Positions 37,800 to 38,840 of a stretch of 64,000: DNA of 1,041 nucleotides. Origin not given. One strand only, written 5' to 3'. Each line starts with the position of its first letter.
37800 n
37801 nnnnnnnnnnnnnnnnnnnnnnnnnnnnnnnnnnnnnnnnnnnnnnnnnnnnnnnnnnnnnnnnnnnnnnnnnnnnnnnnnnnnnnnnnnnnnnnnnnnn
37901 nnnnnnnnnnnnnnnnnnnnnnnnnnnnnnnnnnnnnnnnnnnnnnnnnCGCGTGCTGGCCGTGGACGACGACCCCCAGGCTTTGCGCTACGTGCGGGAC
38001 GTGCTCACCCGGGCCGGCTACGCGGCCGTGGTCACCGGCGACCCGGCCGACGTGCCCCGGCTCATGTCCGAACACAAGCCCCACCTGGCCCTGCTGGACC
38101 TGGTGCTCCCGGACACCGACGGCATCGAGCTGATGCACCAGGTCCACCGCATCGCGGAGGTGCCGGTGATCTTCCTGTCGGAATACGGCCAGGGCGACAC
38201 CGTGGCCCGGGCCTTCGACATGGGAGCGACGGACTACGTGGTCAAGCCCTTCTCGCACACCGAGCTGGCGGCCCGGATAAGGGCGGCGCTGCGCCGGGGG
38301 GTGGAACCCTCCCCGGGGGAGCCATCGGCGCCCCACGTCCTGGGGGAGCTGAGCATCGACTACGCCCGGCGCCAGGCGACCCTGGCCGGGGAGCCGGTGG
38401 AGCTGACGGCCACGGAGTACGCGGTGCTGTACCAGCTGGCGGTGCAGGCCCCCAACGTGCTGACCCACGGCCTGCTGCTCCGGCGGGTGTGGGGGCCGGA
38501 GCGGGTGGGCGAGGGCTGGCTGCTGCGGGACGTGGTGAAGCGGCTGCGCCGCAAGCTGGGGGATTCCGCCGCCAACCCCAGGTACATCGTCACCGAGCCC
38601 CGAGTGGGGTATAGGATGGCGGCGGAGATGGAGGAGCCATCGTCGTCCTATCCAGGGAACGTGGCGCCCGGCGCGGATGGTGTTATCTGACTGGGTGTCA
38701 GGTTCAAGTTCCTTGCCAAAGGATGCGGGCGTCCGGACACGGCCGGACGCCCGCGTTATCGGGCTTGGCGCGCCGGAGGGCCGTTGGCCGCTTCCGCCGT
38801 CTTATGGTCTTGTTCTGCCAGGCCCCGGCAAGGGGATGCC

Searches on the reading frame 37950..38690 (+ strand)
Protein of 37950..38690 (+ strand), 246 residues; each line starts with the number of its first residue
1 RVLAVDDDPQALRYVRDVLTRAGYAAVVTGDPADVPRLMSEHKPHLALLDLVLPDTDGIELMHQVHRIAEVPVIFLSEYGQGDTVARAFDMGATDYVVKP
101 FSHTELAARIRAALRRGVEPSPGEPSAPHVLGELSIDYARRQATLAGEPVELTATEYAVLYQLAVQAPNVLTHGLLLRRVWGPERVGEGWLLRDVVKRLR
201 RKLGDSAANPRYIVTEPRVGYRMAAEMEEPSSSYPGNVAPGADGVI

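Call 41: search_solved_structures(query=window:37950-38690:+, show_alignments=2, max_evalue=1e-10)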
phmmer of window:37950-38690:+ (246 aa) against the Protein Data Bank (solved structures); distinct sequences matched with E-value up to 1e-10: 84 (the best 60 are shown).
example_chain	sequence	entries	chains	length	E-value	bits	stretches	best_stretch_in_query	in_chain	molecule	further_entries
4kny_A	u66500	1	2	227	5.4e-33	117.7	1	2-223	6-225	KDP operon transcriptional regulatory protein KdpE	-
6lgq_D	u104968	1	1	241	6.7e-33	117.3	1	2-223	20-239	DNA-binding response regulator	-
4kfc_A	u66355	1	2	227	3.8e-32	114.9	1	2-223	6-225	KDP operon transcriptional regulatory protein KdpE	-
2gwr_A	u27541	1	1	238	3.2e-31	111.9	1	1-224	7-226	DNA-binding response regulator mtrA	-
2oqr_A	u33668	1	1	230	2e-29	106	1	2-223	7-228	Sensory transduction protein regX3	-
4b09_A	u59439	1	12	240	4.5e-26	95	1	1-226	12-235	TRANSCRIPTIONAL REGULATORY PROTEIN BAER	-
1ys6_A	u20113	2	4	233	8.9e-26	94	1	1-222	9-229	Transcriptional regulatory protein prrA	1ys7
9dvt_R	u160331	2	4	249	1.3e-24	90.2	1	1-225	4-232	DNA-binding dual master transcriptional regulator RpaA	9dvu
7lz9_A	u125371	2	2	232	2.1e-22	83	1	1-224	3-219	Putative two-component system response regulator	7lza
7e1b_A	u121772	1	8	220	1e-21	80.7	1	3-204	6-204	DNA-binding response regulator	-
1p2f_A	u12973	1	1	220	3.2e-21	79.1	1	2-223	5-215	Response Regulator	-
9ji3_J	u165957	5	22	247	2e-20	76.5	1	1-221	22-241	DNA-binding response regulator | Possible two component system response transcriptional positive regulator PhoP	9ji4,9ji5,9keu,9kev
3r0j_A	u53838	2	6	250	2.1e-20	76.4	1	1-221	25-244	POSSIBLE TWO COMPONENT SYSTEM RESPONSE TRANSCRIPTIONAL POSITIVE REGULATOR PHOP | Response regulator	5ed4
1kgs_A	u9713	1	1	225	1.2e-19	74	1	1-221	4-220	DNA BINDING RESPONSE REGULATOR D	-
3q9s_A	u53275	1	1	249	1.6e-19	73.6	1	1-205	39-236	DNA-binding response regulator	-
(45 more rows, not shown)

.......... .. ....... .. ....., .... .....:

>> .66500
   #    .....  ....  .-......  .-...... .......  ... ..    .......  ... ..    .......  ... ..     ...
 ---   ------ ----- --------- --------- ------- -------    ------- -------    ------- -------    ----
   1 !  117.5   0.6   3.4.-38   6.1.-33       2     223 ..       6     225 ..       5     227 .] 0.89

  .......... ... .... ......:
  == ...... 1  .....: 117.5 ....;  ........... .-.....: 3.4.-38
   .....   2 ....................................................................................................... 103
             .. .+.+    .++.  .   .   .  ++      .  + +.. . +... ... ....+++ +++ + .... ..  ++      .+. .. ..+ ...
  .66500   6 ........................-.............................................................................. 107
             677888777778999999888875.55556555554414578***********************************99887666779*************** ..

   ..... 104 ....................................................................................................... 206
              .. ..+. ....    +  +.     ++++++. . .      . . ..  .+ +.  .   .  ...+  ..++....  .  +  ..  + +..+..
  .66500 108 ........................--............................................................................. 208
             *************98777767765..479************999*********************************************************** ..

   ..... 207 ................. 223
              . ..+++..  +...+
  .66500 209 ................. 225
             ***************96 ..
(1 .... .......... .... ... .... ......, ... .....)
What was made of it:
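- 36255..38690 (+): Fused sensor kinase and response regulator (811 aa): GAF-PAS-HisKA-HATPase_c-REC-Trans_reg_C. Its recognition helix reads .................. The closest solved structures are KdpE, MtrA and RegX3 (call 41).
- Closest known: KdpE and the kdpFABC operator. Same: It is the closest solved relative of the REC-wHTH part (E = 5e-33, call 41).
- The variable position 11 lies between them, at i+4 from the R193 equivalent (call 41).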
